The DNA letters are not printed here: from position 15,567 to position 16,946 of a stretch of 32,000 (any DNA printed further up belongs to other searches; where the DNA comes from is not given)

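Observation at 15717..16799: SMI1/KNR4 (SUKH) immunity-type domain fused to a GNAT acetyltransferase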

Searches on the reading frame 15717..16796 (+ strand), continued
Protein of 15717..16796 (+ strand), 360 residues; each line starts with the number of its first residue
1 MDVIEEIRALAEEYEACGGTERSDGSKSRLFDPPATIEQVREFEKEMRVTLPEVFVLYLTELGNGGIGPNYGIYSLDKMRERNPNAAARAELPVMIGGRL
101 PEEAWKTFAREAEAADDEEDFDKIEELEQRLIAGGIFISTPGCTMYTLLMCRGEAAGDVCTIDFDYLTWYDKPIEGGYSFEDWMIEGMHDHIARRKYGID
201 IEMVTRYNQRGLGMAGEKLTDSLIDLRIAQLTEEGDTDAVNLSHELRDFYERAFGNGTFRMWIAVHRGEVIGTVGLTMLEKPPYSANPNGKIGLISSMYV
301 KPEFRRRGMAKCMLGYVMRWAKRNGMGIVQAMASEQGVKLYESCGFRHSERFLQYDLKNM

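Call 38: find_related_loci(query=A1, collection=genome_contigs, flank=6000)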
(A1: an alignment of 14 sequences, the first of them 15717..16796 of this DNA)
Query A1 (360 aa) in genome_contigs; peptide patterns used: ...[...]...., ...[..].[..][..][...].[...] (x = any residue, [..] = any of these).
23 stretches matched a pattern; 5 encode a relative of the query (tblastn E <= 1e-3); 5 distinct loci.
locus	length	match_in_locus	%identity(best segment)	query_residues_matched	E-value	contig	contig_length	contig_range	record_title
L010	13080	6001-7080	87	1-360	0e+0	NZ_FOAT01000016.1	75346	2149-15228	Ruminococcus albus strain KH2T6, whole genome shotgun sequence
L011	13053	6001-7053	71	1-357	3e-165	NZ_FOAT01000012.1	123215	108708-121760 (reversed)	Ruminococcus albus strain KH2T6, whole genome shotgun sequence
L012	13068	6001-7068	69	1-360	6e-164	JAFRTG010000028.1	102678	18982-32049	MAG: Oscillospiraceae bacterium isolate RGIG2780 Goat_Omasum-6__c432313, whole genome shotgun sequence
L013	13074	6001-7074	57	1-359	6e-139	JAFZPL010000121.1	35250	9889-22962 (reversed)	MAG: Oscillospiraceae bacterium isolate RGIG7978 Water_buffalos_Rumen-1__c693077, whole genome shotgun sequence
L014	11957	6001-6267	26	260-349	3e-5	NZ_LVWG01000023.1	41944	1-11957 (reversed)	MAG: Pelodictyon luteolum isolate CIII Contig36, whole genome shotgun sequence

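Call 42: search_protein_families(library=pfam, proteins=[L010:7127-8680:+, L010:4181-4699:+, L011:3784-5529:-, L011:7337-8851:+, L012:5066-5971:+, L012:4553-4987:+, L012:7245-8432:+, L013:7120-8829:-, L013:2275-4797:-, L012:1460-4042:+], max_evalue=0.001)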
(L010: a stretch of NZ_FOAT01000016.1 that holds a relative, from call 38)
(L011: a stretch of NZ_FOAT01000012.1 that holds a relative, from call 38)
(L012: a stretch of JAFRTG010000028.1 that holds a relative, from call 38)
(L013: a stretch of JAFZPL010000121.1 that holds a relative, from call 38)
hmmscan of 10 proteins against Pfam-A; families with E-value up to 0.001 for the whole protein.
L010:7127-8680:+ (518 aa): 1 family
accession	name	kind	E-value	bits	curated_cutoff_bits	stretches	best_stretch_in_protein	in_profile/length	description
PF02985.28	HEAT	-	0.00068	20.1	23.5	0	154-180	2-28/31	HEAT repeat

L010:4181-4699:+ (173 aa): 0 families

L011:3784-5529:- (581 aa): 3 families
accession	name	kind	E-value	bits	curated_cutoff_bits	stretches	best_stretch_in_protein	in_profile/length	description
PF13306.12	LRR_5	-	1.4e-57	193.5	27.7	4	356-441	15-101/127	BspA type Leucine rich repeat region (6 copies)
PF00404.24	Dockerin_1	-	1.3e-09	38.5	22.9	1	519-572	2-55/57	Dockerin type I domain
PF13855.12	LRR_8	-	3.1e-07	30.5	27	0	84-118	12-47/61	Leucine rich repeat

L011:7337-8851:+ (505 aa): 7 families
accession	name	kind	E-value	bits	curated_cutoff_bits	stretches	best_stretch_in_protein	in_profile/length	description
PF03382.20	DUF285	-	7.3e-42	142.4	25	2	90-201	4-111/120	Mycoplasma protein of unknown function, DUF285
PF13306.12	LRR_5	-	8.8e-09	35.8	27.7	1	195-294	28-116/127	BspA type Leucine rich repeat region (6 copies)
PF13855.12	LRR_8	-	8.5e-07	29.1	27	0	220-261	18-57/61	Leucine rich repeat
PF12799.13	LRR_4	-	2.5e-06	28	27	0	203-237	3-33/44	Leucine Rich repeats (2 copies)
PF23952.1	LRR_EndoS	-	0.0001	22.9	27.9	0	174-235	55-114/116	Endo-beta-N-acetylglucosaminidase EndoS LRR domain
PF25013.1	LRR_Zer-1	-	0.00035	21.2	27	0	124-188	9-67/137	Zer-1-like, Leucine-rich repeats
PF00041.27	fn3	-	0.00078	20.1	25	0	346-417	3-72/84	Fibronectin type III domain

L012:5066-5971:+ (302 aa): 3 families
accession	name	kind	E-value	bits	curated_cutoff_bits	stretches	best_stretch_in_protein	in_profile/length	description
PF12706.13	Lactamase_B_2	-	1.9e-19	70.5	27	2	32-140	3-114/200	Beta-lactamase superfamily domain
PF00753.33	Lactamase_B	-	1.4e-10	41.8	22.7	1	24-74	10-64/196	Metallo-beta-lactamase superfamily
PF23023.1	Anti-Pycsar_Apyc1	-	1.5e-06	28.3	50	1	2-71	3-71/250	Anti-Pycsar protein Apyc1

L012:4553-4987:+ (145 aa): 5 families
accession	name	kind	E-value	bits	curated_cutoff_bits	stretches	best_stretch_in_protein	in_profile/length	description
PF00583.31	Acetyltransf_1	-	2.6e-17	63.6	20.7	1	34-123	21-116/116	Acetyltransferase (GNAT) family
PF13508.13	Acetyltransf_7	-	2.5e-14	53.9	27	1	44-124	2-83/84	Acetyltransferase (GNAT) domain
PF13673.13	Acetyltransf_10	-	2.5e-11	44.1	23.6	1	42-144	28-127/128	Acetyltransferase (GNAT) domain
PF13527.13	Acetyltransf_9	-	2.1e-06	28.2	25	1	36-125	32-126/127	Acetyltransferase (GNAT) domain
PF08445.16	FR47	-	2.6e-05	24.6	22.1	1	69-127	21-81/86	FR47-like protein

L012:7245-8432:+ (396 aa): 4 families
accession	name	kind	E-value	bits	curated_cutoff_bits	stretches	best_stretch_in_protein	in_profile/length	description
PF01743.26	PolyA_pol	-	1.1e-23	84.4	23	1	5-94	34-126/126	Poly A polymerase head domain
PF13735.12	tRNA_NucTran2_2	-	1.5e-12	48.2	27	1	245-386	22-148/149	tRNA nucleotidyltransferase domain 2 putative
PF12627.12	PolyA_pol_RNAbd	-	2.4e-11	43.7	22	1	121-178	1-60/64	Probable RNA and SrmB- binding site of polymerase A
PF01966.28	HD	-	2.7e-07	31.3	22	1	211-274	26-88/116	HD domain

L013:7120-8829:- (569 aa): 0 families

L013:2275-4797:- (840 aa): 0 families

L012:1460-4042:+ (861 aa): 8 families
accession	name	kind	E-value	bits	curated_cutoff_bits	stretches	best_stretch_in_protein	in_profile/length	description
PF00009.33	GTP_EFTU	-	9.8e-50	169.2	26.5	1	4-223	4-187/188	Elongation factor Tu GTP binding domain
PF05991.17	NYN_YacP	-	2.1e-49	168.1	24.6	1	718-853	1-138/166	YacP-like NYN domain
PF00679.30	EFG_C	-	3.4e-21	75.5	27.9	1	517-598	2-84/89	Elongation factor G C-terminus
PF03764.24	EFG_IV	-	5.4e-17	62.1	24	1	400-513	2-120/121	Elongation factor G, domain IV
PF22042.2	EF-G_D2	-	1.8e-06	28.4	27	1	232-307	3-73/84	Elongation factor G domain 2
PF14492.12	EFG_III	-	1.7e-05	25.2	27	1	343-394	19-71/75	Elongation Factor G, domain III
PF01926.29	MMR_HSR1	-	7.8e-05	23.2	21.9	1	6-129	2-113/113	50S ribosome-binding GTPase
PF03144.31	GTP_EFTU_D2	-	0.00019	22.2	30.3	1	247-312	3-70/73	Elongation factor Tu domain 2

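Call 45: find_encoding_contigs(protein=P0035, flank=5000, max_places=3)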
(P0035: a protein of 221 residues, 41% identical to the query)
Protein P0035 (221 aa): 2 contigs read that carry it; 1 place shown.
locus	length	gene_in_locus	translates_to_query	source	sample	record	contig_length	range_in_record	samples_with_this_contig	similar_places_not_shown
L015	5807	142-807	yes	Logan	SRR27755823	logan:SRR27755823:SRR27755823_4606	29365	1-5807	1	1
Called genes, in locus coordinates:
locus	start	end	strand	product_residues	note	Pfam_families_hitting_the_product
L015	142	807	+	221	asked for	-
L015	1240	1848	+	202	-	PF14196:ATC_hydrolase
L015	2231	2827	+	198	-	PF00583:Acetyltransf_1 (weak)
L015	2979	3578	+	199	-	PF00440:TetR_N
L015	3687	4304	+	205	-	PF09605:Trep_Strep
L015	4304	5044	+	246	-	PF02361:CbiQ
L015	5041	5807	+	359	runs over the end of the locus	PF03193:RsgA_GTPase (faint), PF00005:ABC_tran, PF00931:NB-ARC (faint), PF01078:Mg_chelatase (faint), PF02367:TsaE (faint), PF02463:SMC_N, PF13175:AAA_15 (faint), PF00005:ABC_tran, +11 more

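Call 46: find_encoding_contigs(protein=P0034, flank=5000, max_places=3)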
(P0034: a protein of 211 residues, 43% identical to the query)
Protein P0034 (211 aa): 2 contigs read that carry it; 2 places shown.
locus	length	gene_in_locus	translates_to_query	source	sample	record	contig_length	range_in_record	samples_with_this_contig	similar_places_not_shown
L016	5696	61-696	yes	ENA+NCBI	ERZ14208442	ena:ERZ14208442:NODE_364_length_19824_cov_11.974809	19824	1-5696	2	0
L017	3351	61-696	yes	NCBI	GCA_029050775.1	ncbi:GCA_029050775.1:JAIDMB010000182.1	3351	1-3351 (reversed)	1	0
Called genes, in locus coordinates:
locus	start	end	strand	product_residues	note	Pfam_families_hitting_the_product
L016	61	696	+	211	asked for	PF09346:SMI1_KNR4 (weak)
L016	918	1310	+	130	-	PF05105:Phage_holin_4_1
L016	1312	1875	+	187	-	PF08291:Peptidase_M15_3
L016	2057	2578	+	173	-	PF01618:MotA_ExbB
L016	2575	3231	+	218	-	-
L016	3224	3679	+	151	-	-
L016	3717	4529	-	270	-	PF04909:Amidohydro_2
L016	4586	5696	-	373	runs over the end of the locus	PF00278:Orn_DAP_Arg_deC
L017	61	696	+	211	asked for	PF09346:SMI1_KNR4 (weak)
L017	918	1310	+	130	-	PF05105:Phage_holin_4_1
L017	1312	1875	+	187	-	PF08291:Peptidase_M15_3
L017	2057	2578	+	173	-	PF01618:MotA_ExbB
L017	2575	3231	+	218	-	-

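Call 47: find_encoding_contigs(protein=P0024, flank=5000, max_places=3)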
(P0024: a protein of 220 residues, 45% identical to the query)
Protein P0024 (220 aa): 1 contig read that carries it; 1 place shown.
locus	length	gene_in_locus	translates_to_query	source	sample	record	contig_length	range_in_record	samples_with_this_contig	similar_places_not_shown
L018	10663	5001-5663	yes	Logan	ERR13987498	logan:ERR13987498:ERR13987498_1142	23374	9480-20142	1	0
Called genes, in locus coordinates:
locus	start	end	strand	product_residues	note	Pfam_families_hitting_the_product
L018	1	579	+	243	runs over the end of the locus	PF01255:Prenyltransf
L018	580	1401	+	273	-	PF01148:CTP_transf_1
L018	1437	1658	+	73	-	-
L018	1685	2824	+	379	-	PF02670:DXP_reductoisom, PF08436:DXP_redisom_C, PF13288:DXPR_C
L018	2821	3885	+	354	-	PF02163:Peptidase_M50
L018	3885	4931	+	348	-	PF04551:GcpE, PF26540:GcpE_C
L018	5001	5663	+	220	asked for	PF09346:SMI1_KNR4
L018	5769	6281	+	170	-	PF13302:Acetyltransf_3, PF13420:Acetyltransf_4, PF00583:Acetyltransf_1, PF13523:Acetyltransf_8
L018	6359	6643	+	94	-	PF10905:DUF2695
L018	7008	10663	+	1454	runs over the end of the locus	PF11490:DNA_pol3_a_NII (weak), PF01336:tRNA_anti-codon (faint), PF02811:PHP, PF00929:RNase_T, PF16473:Rv2179c-like, PF07733:DNA_pol3_alpha, PF17657:DNA_pol3_finger, PF14579:HHH_6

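Call 49: search_protein_families(library=padloc, proteins=[window:15717-16796:+, L002:2445-4502:-, L002:4505-7918:-, L002:8066-9169:+], max_evalue=0.01)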
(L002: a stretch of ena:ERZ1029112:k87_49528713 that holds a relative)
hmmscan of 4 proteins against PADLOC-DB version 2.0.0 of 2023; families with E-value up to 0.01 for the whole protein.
window:15717-16796:+ (360 aa): 0 families

L002:2445-4502:- (685 aa): 1 family
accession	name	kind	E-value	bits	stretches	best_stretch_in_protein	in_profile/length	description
PDLC04131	DdmE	-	3.1e-07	27.1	1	199-683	219-679/687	-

L002:4505-7918:- (1137 aa): 4 families
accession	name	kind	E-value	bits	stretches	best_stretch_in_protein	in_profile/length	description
PDLC04130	DdmD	-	2.2e-35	119.8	1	176-1121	237-1170/1190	-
PDLC01634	Csm6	-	0.0015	16.7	0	798-868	8-77/130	CAS-III; associated_signaling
PDLC04140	mad8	-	0.0073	13.8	1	21-217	35-201/314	mads_8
PDLC00598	ZorA1|ZorA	-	0.0095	12.3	0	100-153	586-639/663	MotA/ExbB/TolQ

L002:8066-9169:+ (368 aa): 2 families
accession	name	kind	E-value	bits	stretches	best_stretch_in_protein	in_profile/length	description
PDLC01652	WYL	-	2.1e-18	65.1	1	125-357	6-161/162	"CAS-I,CAS-II,CAS-III,CAS-IV,CAS-V,CAS-VI; associated_signaling"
PDLC01457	WYL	-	1.5e-12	45.6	1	9-158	4-146/229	"CAS-I,CAS-II,CAS-III,CAS-IV,CAS-V,CAS-VI; associated_signaling"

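Call 50: search_protein_families(library=phrogs, proteins=[window:15717-16796:+], max_evalue=0.001)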
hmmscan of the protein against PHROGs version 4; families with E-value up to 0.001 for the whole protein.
window:15717-16796:+ (360 aa): 2 families
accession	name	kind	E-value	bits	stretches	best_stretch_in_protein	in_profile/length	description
phrog_1249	-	other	5.9e-12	46.7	1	246-355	46-155/180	acetyltransferase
phrog_3810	-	other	6.4e-08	33.7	1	260-349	60-145/155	acetyltransferase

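Call 52: search_protein_families(library=pfam, proteins=[L006:7911-8393:+, L005:5567-5998:-, L005:4325-5059:-, L015:2231-2824:+, L018:5769-6278:+, L006:5159-6058:+, L006:6072-6986:+, L013:5095-6243:-, L010:3825-4181:+, L010:1959-3473:+], max_evalue=0.01)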
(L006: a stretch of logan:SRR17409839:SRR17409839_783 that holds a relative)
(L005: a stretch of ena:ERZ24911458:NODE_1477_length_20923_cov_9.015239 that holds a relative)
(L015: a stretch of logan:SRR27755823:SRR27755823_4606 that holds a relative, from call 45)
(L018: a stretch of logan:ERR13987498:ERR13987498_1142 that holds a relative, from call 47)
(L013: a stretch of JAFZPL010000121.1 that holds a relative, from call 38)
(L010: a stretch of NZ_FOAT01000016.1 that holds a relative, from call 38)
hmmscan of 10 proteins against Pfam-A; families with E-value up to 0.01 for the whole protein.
L006:7911-8393:+ (161 aa): 0 families

L005:5567-5998:- (143 aa): 0 families

L005:4325-5059:- (244 aa): 0 families

L015:2231-2824:+ (198 aa): 3 families
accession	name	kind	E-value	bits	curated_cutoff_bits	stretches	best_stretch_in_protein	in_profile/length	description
PF00583.31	Acetyltransf_1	-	3.7e-06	27.6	20.7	1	115-166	55-102/116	Acetyltransferase (GNAT) family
PF13508.13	Acetyltransf_7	-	0.0051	17.6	27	0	125-159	30-63/84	Acetyltransferase (GNAT) domain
PF13527.13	Acetyltransf_9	-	0.0051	17.2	25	0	120-161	68-109/127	Acetyltransferase (GNAT) domain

L018:5769-6278:+ (170 aa): 7 families
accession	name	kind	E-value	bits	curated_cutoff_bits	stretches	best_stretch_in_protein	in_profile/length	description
PF13302.13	Acetyltransf_3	-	9.3e-30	104.6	25.4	1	5-142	4-138/138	Acetyltransferase (GNAT) domain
PF00583.31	Acetyltransf_1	-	4.4e-16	59.6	20.7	1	27-141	6-116/116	Acetyltransferase (GNAT) family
PF13420.13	Acetyltransf_4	-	4.4e-13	50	24.3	1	5-162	1-155/155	Acetyltransferase (GNAT) domain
PF13523.12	Acetyltransf_8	-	3.5e-08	33.6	27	1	89-147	84-143/145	Acetyltransferase (GNAT) domain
PF13508.13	Acetyltransf_7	-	0.00024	21.9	27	1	60-142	6-83/84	Acetyltransferase (GNAT) domain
PF13673.13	Acetyltransf_10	-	0.0071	16.8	23.6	1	42-127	18-98/128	Acetyltransferase (GNAT) domain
PF08445.16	FR47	-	0.0095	16.3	22.1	0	80-143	17-79/86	FR47-like protein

L006:5159-6058:+ (300 aa): 1 family
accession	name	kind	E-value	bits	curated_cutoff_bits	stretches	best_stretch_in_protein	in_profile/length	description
PF01636.29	APH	-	7e-29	101.7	23.2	1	15-236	2-230/239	Phosphotransferase enzyme family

L006:6072-6986:+ (305 aa): 5 families
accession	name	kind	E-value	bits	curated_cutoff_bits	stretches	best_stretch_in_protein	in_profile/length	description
PF01636.29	APH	-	2.2e-24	87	23.2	1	30-219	12-212/239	Phosphotransferase enzyme family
PF03881.20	Fructosamin_kin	-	2.4e-05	24.2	22.4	0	31-127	33-117/288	Fructosamine kinase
PF01633.27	Choline_kinase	-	3.4e-05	23.8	29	1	169-215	155-202/300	Choline/ethanolamine kinase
PF03109.22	ABC1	-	0.0031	17.1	22.9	1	177-212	187-222/244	ABC1 atypical kinase-like domain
PF02958.26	EcKL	-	0.0058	16.4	22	1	151-216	190-260/294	Ecdysteroid kinase-like family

L013:5095-6243:- (382 aa): 0 families

L010:3825-4181:+ (119 aa): 0 families

L010:1959-3473:+ (505 aa): 3 families
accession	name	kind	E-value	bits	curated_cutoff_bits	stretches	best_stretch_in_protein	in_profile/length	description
PF00404.24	Dockerin_1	-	2.2e-11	44.2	22.9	1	443-496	1-54/57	Dockerin type I domain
PF07550.17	Shr-like_HID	-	1.1e-08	35.9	22.3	1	353-427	7-76/82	Heme-binding protein Shr-like, Hb-interacting domain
PF13499.12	EF-hand_7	-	0.0018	19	30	1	445-493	12-64/67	EF-hand domain pair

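Call 59: search_dna_similar(query=window:15717-16796:+, collection=plasmids, mode=protein, max_rows=12)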
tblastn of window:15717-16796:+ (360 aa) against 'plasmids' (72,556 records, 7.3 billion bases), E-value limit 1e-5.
Records with a match: 37; places in all: 37; records where one place covers at least 80% of the query: 0.
Best place of each record, by identity: <60% 37.
By first word of the organism name: Bacillus 20; Streptomyces 5; Priestia 3; Clostridium 2; Deinococcus 2; Streptantibioticus 2; Aeromonas 1; Sphingobium 1; Cupriavidus 1.
By predicted mobility (MOB-suite, as given by PLSDB): non-mobilizable 25; mobilizable 10; conjugative 2.
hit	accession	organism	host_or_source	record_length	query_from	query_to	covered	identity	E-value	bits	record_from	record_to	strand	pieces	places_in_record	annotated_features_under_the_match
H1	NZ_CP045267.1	Priestia megaterium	pure culture,Paper surface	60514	221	357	38%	31.4%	3e-14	81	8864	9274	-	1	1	GNAT family N-acetyltransferase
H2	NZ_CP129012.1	Priestia aryabhattai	mixed culture,sea water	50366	221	357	38%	31.4%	5e-14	81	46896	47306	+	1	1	GNAT family N-acetyltransferase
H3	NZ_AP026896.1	Aeromonas caviae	Microbe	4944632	222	346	35%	32.3%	2e-8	63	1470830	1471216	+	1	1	none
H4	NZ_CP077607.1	Clostridium tagluense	single colony,lamb meat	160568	221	349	36%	30.3%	1e-8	65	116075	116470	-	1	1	GNAT family N-acetyltransferase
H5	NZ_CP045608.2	Bacillus cereus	Whole organism,soil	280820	221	354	37%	29.1%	7e-12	74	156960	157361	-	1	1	GNAT family N-acetyltransferase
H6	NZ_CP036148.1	Bacillus mycoides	cell culture,soil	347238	221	354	37%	29.1%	7e-12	74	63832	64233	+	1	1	GNAT family N-acetyltransferase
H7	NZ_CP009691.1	Bacillus mycoides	soil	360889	221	354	37%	29.1%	7e-12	74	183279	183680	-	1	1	GNAT family N-acetyltransferase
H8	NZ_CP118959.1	Bacillus mycoides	Soil,Type strain bacterial culture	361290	221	354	37%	29.1%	7e-12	74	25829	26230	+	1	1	GNAT family N-acetyltransferase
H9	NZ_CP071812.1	Bacillus mycoides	cell culture,soil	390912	221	354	37%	29.1%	7e-12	74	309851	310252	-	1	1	GNAT family N-acetyltransferase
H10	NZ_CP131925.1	Bacillus mycoides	whole organism,soil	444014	221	354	37%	29.1%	7e-12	74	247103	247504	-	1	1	GNAT family N-acetyltransferase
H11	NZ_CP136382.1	Bacillus mycoides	whole organism,soil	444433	221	354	37%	29.1%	7e-12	74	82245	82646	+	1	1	GNAT family N-acetyltransferase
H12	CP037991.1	Bacillus mycoides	soil core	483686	221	354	37%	29.1%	7e-12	74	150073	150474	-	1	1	GNAT family N-acetyltransferase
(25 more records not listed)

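Call 60: search_dna_similar(query=window:15717-16796:+, collection=phages, mode=protein, max_rows=12)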
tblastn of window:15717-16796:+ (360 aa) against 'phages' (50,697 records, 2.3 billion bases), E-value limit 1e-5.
Records with a match: 1; places in all: 1; records where one place covers at least 80% of the query: 0.
Best place of each record, by identity: <60% 1.
By first word of the organism name: Bacteriophage 1.
By host as written in the record: - 1.
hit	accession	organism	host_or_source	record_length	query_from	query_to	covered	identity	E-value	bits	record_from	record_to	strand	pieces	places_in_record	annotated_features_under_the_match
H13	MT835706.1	Bacteriophage sp.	human fecal samples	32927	217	357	39%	47.5%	7e-34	138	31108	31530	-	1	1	record has no annotation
